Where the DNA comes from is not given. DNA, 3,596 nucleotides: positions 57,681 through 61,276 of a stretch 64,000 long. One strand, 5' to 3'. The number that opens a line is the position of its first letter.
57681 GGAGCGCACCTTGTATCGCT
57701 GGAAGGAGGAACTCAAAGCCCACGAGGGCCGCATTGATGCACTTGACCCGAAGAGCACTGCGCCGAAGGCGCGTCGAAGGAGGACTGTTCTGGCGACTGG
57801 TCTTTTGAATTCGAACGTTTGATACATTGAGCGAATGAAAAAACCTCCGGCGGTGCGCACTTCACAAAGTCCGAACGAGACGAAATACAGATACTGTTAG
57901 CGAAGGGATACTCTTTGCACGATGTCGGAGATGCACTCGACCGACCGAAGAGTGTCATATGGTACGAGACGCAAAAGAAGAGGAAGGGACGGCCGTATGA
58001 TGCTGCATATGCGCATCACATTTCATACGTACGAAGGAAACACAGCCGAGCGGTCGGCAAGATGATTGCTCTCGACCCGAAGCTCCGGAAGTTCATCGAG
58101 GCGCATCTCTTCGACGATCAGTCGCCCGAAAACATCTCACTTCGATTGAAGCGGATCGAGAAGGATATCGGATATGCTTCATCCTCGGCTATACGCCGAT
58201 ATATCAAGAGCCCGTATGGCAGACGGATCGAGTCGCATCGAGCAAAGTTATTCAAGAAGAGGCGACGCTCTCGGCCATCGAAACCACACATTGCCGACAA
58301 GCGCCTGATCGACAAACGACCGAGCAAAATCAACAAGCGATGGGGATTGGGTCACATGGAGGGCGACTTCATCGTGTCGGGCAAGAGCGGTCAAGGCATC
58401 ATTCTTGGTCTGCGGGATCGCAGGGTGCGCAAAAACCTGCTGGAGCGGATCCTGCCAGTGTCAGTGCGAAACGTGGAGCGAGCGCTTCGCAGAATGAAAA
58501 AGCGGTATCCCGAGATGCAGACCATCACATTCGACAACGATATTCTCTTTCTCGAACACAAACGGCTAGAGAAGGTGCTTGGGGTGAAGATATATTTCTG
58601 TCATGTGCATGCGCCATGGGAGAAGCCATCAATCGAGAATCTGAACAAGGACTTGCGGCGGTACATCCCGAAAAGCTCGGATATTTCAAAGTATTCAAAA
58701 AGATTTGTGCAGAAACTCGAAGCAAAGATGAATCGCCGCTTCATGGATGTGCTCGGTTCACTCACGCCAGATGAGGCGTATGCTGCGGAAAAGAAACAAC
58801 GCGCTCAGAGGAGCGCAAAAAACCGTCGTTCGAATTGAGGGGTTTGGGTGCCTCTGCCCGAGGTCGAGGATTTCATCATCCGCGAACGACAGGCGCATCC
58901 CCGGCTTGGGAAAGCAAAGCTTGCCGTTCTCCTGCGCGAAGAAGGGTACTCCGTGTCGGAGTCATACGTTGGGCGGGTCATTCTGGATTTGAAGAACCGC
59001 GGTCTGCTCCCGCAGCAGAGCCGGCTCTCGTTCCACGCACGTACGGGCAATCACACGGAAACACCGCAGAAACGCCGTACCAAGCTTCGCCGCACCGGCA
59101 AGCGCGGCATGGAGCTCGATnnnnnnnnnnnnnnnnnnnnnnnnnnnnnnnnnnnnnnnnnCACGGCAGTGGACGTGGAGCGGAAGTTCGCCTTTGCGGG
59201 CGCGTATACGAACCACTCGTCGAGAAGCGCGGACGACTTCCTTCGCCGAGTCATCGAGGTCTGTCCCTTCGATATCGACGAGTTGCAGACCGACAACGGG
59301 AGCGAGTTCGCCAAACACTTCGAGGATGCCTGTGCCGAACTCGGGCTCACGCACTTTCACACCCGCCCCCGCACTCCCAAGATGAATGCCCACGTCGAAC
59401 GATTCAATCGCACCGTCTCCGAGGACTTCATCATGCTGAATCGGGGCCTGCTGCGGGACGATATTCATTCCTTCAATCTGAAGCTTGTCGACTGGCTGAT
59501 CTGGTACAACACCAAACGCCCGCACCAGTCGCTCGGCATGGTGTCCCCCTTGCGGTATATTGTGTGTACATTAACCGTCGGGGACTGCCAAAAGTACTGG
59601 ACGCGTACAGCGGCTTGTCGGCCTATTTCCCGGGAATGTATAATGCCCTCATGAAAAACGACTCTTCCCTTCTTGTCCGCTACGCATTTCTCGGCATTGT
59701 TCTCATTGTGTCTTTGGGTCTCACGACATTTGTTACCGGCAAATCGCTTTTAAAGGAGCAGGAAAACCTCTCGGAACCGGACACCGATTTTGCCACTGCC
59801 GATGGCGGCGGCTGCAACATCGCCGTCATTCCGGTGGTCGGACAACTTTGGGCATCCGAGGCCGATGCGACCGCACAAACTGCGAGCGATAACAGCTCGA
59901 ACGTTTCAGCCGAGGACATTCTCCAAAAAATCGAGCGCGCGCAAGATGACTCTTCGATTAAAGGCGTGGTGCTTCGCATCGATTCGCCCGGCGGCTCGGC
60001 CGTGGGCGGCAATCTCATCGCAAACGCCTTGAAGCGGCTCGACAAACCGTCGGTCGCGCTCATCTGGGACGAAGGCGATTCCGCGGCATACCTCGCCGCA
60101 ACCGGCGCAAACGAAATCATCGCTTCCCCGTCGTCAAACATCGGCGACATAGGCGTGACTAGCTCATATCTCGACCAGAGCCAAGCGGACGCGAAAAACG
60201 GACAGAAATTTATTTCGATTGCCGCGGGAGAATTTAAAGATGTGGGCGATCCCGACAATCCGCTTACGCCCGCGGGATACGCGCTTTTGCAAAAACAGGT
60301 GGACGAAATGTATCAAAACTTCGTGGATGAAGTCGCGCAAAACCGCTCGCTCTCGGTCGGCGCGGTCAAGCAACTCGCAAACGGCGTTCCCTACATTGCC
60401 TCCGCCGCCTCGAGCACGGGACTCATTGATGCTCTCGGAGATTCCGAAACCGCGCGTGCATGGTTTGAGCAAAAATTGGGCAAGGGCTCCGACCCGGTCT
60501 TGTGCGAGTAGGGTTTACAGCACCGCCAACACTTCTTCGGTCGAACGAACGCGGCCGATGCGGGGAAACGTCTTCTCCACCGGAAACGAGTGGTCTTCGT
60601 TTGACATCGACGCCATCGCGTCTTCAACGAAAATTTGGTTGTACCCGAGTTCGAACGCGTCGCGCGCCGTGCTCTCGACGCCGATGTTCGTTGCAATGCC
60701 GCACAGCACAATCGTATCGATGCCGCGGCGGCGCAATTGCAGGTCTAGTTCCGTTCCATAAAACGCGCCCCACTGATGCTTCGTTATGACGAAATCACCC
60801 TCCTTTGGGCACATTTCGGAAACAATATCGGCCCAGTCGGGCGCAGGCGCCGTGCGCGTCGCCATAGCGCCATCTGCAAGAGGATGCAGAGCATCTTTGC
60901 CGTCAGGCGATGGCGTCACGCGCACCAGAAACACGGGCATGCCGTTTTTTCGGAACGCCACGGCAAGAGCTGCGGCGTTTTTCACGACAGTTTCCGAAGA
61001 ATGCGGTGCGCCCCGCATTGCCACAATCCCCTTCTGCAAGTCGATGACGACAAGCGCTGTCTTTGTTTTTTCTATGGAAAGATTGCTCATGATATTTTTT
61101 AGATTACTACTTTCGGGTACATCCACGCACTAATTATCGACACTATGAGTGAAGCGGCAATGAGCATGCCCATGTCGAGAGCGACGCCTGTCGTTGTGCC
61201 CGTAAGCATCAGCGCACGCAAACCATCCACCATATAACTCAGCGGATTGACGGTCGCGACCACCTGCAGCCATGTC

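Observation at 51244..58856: Two near-identical inverted IS30 copies bracket a MarR-MFS-HlyD-HlyD efflux module plus a GNAT gene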

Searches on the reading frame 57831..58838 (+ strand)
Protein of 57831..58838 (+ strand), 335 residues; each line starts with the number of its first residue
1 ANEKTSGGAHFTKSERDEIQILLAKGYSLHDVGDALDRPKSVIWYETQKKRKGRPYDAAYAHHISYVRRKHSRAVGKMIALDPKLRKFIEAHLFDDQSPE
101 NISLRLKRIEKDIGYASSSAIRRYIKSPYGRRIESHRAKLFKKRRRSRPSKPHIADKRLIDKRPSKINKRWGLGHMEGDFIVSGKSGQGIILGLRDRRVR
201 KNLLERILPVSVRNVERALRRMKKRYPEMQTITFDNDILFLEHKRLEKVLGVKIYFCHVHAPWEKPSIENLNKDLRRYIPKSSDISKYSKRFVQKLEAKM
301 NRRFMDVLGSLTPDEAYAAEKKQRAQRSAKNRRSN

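Call 9: search_protein_families(library=pfam, proteins=[window:57831-58838:+], max_evalue=0.001)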
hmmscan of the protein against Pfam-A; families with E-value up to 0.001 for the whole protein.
window:57831-58838:+ (335 aa): 1 family
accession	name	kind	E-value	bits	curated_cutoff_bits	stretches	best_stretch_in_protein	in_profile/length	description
PF13936.12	HTH_38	-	1.3e-06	28.5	27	1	10-46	4-40/44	Helix-turn-helix domain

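Call 12: search_protein_families(library=ncbifam, proteins=[window:57831-58838:+], max_evalue=0.001)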
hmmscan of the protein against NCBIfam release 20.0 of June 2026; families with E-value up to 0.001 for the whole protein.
window:57831-58838:+ (335 aa): 2 families
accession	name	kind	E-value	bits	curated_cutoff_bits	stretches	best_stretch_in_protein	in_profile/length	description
NF033563.0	transpos_IS30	equivalog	2.9e-49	168.2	80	1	42-303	2-264/267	IS30 family transposase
NF033546.1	transpos_IS21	equivalog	3.6e-05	23.4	160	1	247-322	209-287/294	IS21 family transposase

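Call 19: find_encoding_contigs(protein=window:57915-58838:+, flank=6000, max_places=10)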
Protein window:57915-58838:+ (307 aa): no gene with exactly this product is on record in the collection.

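Call 21: find_homologous_proteins(query=window:57831-58838:+, max_evalue=1e-10)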
Query window:57831-58838:+ (335 aa): 1941 proteins with E <= 1e-10 among 4714 candidates; the best 120 are listed.
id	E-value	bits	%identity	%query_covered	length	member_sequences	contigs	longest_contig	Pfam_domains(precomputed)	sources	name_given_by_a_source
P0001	3.0e-179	613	83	100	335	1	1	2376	PF13936.13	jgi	jgi:IS30 family transposase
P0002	7.9e-173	592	87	92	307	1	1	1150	-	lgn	-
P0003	7.2e-172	589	86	92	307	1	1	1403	-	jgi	jgi:IS30 family transposase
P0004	1.4e-170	585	84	93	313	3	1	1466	-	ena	-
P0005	4.1e-170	583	86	92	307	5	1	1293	-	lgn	-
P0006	1.5e-168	578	84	92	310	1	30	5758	-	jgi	-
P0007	2.3e-168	578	87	90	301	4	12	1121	-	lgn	-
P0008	7.7e-168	576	88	88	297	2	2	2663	-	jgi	-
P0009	1.1e-165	569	83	92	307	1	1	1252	-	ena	-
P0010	9.1e-164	562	80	97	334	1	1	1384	PF13936.13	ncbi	-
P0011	1.4e-162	559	89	84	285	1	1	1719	-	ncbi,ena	-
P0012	9.5e-161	553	98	77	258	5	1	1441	-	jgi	jgi:IS30 family transposase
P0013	8.0e-158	543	78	97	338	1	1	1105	PF13936.13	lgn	-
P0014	4.1e-157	541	86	84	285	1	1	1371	-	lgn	-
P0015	5.2e-157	540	77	97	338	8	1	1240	PF13936.13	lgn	-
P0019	2.7e-153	528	78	92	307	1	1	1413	-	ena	-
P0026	1.5e-150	519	80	88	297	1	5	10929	-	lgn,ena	-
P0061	1.8e-133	463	70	93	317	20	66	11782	-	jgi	jgi:IS30 family transposase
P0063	2.7e-133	462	70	92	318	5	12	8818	-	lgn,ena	-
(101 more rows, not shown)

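Call 23: find_encoding_contigs(protein=P0003, flank=3000, max_places=4)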
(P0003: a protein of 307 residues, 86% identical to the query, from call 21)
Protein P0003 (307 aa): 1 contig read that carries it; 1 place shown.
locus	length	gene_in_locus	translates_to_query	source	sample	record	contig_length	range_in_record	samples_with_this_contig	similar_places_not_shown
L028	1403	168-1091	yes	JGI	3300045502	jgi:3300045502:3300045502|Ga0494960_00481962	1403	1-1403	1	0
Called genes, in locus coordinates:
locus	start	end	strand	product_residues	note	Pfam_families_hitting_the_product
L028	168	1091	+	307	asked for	-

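Call 24: find_encoding_contigs(protein=P0006, flank=3000, max_places=6)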
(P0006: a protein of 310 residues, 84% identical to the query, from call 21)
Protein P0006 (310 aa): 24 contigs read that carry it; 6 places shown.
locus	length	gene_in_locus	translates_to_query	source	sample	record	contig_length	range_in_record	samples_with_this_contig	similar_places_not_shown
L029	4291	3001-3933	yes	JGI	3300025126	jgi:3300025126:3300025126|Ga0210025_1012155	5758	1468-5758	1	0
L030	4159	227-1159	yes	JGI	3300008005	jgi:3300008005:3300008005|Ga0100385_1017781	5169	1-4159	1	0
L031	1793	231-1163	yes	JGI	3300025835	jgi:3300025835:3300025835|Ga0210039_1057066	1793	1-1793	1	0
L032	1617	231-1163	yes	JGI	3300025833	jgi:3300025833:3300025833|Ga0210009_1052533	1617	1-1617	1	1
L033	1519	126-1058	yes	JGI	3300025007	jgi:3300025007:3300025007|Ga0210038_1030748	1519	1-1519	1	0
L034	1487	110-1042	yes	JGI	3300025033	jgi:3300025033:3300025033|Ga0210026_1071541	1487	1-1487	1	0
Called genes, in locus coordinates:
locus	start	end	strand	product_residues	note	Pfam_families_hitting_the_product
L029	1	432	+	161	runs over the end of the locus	-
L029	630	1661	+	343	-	PF02016:Peptidase_S66, PF17676:Peptidase_S66C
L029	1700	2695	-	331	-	-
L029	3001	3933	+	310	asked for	-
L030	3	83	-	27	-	?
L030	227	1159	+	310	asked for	-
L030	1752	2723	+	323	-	PF09924:LPG_synthase_C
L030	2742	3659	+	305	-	PF00892:EamA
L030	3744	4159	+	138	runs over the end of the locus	-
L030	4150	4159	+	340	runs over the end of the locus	?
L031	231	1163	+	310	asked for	-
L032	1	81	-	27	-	?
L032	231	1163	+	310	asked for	-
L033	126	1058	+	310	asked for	-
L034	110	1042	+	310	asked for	-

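Call 25: find_encoding_contigs(protein=P0012, flank=3000, max_places=6)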
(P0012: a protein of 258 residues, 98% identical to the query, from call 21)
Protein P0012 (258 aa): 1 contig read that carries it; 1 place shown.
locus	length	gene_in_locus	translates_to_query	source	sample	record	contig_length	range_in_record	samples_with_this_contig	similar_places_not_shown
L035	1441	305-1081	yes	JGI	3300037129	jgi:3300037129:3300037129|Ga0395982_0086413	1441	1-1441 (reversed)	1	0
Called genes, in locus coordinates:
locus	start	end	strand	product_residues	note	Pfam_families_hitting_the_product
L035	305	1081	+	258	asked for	-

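Call 31: find_encoding_contigs(protein=P0019, flank=1500, max_places=3)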
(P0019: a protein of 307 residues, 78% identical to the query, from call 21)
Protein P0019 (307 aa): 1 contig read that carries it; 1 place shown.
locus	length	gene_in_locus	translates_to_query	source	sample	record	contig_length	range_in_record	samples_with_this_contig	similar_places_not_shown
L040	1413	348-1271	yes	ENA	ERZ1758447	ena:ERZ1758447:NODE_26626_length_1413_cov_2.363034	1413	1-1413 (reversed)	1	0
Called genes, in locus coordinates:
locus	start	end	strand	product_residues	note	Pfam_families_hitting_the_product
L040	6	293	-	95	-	-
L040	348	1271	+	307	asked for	-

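Call 32: find_encoding_contigs(protein=P0061, flank=3000, max_places=8)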
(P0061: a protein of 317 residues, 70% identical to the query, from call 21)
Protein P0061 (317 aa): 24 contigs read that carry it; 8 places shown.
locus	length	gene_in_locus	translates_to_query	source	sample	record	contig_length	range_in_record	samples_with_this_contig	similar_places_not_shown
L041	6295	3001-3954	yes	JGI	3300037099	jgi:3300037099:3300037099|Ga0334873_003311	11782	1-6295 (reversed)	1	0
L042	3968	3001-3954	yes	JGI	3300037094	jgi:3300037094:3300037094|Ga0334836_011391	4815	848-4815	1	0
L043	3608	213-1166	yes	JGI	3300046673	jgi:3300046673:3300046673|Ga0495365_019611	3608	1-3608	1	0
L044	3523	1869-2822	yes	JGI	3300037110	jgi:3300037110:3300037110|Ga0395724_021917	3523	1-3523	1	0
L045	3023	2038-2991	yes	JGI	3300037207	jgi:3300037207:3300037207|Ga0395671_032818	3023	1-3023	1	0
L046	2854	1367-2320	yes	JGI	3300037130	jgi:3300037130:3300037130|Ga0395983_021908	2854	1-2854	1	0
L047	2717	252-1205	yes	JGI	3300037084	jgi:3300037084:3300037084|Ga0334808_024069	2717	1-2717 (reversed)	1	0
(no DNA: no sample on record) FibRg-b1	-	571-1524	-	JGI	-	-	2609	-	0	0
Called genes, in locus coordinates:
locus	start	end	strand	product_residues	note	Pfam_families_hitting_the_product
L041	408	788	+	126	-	PF07681:DoxX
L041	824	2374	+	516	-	PF13632:Glyco_trans_2_3 (weak)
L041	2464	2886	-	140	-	PF17248:DUF5317 (weak)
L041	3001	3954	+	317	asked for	-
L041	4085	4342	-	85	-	-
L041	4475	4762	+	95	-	-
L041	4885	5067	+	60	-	-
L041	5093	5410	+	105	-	-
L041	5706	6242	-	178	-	PF06414:Zeta_toxin (weak), PF01712:dNK (faint), PF13238:AAA_18, PF13671:AAA_33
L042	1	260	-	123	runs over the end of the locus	-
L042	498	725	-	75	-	-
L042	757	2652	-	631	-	PF00005:ABC_tran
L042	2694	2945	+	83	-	-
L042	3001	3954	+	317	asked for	-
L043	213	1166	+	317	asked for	-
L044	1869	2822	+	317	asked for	-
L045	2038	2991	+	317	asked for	-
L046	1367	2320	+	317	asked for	-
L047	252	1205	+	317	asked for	-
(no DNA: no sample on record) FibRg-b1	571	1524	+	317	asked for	-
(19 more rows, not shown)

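Call 33: find_encoding_contigs(protein=P0010, flank=1500, max_places=3)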
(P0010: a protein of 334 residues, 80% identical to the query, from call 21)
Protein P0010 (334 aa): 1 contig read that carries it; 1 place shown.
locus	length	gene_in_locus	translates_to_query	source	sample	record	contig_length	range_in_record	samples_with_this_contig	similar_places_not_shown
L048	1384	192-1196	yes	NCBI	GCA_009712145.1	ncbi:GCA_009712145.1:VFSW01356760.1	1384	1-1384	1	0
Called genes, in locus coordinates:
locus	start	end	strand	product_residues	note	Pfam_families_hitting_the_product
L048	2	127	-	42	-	?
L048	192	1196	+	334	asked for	PF13936:HTH_38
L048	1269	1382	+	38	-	?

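Call 46: find_encoding_contigs(protein=P0026, flank=1500, max_places=3)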
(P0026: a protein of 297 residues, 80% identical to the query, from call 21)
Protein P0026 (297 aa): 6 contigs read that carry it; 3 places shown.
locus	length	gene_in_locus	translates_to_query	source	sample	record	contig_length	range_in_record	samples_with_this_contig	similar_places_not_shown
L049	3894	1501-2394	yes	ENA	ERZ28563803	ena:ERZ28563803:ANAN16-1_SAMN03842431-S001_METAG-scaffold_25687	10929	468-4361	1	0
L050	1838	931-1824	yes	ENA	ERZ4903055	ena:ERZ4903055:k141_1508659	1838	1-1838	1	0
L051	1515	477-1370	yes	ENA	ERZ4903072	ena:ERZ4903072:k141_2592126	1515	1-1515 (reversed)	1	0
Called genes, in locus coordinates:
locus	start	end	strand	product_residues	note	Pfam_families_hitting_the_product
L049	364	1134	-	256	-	PF01668:SmpB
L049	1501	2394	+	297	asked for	-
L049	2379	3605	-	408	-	PF13506:Glyco_transf_21, PF00535:Glycos_transf_2, PF10111:Glyco_tranf_2_2, PF13641:Glyco_tranf_2_3, PF03142:Chitin_synth_2, PF13632:Glyco_trans_2_3 (weak)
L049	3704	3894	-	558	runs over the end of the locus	PF13231:PMT_2, PF01476:LysM (weak)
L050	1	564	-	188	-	?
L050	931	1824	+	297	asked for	-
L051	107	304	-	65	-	-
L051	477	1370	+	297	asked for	-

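Call 47: find_encoding_contigs(protein=P0063, flank=1500, max_places=3)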
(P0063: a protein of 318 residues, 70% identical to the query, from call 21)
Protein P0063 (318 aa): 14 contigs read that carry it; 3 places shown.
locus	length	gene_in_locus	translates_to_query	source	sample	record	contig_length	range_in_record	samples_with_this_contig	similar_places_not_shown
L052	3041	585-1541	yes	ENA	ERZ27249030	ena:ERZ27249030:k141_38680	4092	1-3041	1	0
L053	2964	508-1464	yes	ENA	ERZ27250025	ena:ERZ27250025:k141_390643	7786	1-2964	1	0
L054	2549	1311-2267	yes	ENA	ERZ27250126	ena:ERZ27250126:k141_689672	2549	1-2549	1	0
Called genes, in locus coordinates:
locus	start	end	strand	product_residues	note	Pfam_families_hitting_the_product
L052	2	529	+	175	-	?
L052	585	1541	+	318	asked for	-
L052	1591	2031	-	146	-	PF01741:MscL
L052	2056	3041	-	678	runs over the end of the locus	?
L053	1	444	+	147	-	?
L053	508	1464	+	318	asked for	-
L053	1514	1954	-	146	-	PF01741:MscL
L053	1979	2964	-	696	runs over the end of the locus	-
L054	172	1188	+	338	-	PF13936:HTH_38, PF13384:HTH_23 (faint)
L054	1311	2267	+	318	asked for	-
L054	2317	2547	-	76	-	?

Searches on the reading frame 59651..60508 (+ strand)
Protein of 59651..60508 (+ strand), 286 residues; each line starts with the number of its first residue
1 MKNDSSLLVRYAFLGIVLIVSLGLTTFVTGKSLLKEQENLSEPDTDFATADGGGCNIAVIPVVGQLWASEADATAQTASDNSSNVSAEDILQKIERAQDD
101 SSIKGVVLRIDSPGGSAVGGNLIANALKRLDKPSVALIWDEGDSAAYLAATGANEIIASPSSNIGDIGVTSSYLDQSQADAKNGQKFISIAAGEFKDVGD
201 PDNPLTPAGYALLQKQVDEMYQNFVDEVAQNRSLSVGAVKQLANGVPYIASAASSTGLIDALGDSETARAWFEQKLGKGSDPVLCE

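Call 12: search_protein_families(library=ncbifam, proteins=[window:59651-60508:+], max_evalue=0.001)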
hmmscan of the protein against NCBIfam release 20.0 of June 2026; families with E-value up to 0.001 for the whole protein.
seq(286 aa): 5 families
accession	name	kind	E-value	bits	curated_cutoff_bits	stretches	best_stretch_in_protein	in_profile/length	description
TIGR00706.1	SppA_dom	equivalog_domain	2.5e-48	164.5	155.45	1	68-274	13-205/208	signal peptide peptidase SppA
TIGR00705.1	SppA_67K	equivalog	4e-31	108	311.45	1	79-273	326-522/590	signal peptide peptidase SppA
NF008195.0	PRK10949.1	equivalog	3.8e-21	74.9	746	1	77-268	339-532/618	signal peptide peptidase SppA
NF008745.0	PRK11778.1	equivalog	5.6e-13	48.7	259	1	105-266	132-294/345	protease SohB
NF045542.1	Clp_rel_HeadMat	equivalog_domain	1e-06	28.8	120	1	81-161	14-92/165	head maturation protease, ClpP-related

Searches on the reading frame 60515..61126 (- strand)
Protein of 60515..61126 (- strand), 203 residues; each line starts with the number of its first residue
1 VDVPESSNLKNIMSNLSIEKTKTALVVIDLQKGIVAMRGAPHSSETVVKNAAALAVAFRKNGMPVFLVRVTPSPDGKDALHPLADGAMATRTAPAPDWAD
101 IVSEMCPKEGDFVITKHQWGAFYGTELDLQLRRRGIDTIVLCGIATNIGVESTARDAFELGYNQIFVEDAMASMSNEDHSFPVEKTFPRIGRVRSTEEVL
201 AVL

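Call 42: search_protein_families(library=pfam, proteins=[window:60515-61126:-], max_evalue=0.00001)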
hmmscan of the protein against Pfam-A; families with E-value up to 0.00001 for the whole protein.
window:60515-61126:- (203 aa): 1 family
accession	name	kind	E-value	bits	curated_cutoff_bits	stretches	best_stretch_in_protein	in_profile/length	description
PF00857.26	Isochorismatase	-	9.4e-49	166.3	27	1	23-198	1-175/175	Isochorismatase domain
